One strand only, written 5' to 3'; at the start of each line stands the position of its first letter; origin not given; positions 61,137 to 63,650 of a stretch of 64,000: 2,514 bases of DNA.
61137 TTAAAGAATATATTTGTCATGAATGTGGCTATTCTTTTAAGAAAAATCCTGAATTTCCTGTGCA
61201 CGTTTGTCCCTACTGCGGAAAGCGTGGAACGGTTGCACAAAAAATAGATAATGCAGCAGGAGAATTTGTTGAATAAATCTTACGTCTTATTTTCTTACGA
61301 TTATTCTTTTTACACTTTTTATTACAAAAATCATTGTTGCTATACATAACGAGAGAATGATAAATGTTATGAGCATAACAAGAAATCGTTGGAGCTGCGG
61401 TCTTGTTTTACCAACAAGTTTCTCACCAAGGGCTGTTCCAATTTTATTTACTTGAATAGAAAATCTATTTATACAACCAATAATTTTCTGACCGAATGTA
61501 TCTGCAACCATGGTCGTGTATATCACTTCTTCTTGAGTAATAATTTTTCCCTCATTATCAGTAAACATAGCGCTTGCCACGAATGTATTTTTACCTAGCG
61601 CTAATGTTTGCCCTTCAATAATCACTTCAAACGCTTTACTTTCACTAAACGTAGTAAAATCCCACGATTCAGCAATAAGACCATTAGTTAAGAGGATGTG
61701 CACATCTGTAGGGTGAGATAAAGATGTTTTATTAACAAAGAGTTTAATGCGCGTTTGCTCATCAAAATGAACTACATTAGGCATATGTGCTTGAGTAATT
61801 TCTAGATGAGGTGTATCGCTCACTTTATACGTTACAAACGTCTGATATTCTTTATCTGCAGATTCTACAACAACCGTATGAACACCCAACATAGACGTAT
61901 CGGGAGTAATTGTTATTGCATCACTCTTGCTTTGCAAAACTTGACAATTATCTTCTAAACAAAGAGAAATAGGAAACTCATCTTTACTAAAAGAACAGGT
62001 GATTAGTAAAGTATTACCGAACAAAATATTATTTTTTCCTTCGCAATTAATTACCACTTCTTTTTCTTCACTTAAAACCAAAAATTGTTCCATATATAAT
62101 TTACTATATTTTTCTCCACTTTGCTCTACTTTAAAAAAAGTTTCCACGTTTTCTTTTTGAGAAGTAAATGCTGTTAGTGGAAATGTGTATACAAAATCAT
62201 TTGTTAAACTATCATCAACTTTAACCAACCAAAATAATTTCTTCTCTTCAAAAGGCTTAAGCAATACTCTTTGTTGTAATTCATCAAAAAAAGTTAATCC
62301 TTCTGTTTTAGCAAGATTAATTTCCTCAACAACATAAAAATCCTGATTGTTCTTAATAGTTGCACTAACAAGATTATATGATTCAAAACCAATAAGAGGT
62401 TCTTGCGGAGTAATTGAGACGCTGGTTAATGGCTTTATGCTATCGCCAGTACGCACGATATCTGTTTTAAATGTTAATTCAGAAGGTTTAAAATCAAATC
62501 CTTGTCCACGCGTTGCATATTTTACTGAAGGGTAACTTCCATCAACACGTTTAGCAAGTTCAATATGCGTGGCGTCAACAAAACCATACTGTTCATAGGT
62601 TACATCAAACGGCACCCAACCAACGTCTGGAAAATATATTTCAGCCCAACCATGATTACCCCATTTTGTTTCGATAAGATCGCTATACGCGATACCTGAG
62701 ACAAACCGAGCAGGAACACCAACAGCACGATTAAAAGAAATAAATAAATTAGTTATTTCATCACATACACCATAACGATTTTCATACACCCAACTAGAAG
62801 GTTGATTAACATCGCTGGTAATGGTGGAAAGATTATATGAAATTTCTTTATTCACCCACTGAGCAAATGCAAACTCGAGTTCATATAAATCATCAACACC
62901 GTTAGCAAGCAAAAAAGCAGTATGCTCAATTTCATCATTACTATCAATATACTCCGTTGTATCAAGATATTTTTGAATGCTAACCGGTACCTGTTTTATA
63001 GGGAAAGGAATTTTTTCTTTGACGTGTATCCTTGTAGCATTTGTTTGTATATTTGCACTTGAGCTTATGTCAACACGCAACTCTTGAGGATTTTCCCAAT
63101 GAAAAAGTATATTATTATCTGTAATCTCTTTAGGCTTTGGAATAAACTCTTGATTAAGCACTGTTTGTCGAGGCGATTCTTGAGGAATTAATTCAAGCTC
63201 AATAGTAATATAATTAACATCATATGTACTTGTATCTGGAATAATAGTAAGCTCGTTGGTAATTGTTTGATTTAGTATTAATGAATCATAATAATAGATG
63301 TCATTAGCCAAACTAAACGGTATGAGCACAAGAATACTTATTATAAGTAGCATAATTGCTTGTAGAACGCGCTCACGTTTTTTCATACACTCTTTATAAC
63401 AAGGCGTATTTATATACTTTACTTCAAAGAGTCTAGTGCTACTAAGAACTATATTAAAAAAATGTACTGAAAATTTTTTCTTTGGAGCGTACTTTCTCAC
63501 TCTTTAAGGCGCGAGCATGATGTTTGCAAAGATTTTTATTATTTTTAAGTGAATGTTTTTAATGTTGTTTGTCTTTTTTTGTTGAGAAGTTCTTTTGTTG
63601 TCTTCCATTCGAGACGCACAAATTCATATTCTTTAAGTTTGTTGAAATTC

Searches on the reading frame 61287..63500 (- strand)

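Call 31: search_protein_families(library=pfam, proteins=[window:61287-63500:-], max_evalue=0.001)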
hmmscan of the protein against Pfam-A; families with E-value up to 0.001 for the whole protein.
window:61287-63500:- (737 aa): 1 family
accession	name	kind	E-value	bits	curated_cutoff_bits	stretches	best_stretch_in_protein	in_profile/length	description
PF01841.26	Transglut_core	-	1.2e-22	80.6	23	1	199-299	8-107/108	Transglutaminase-like superfamily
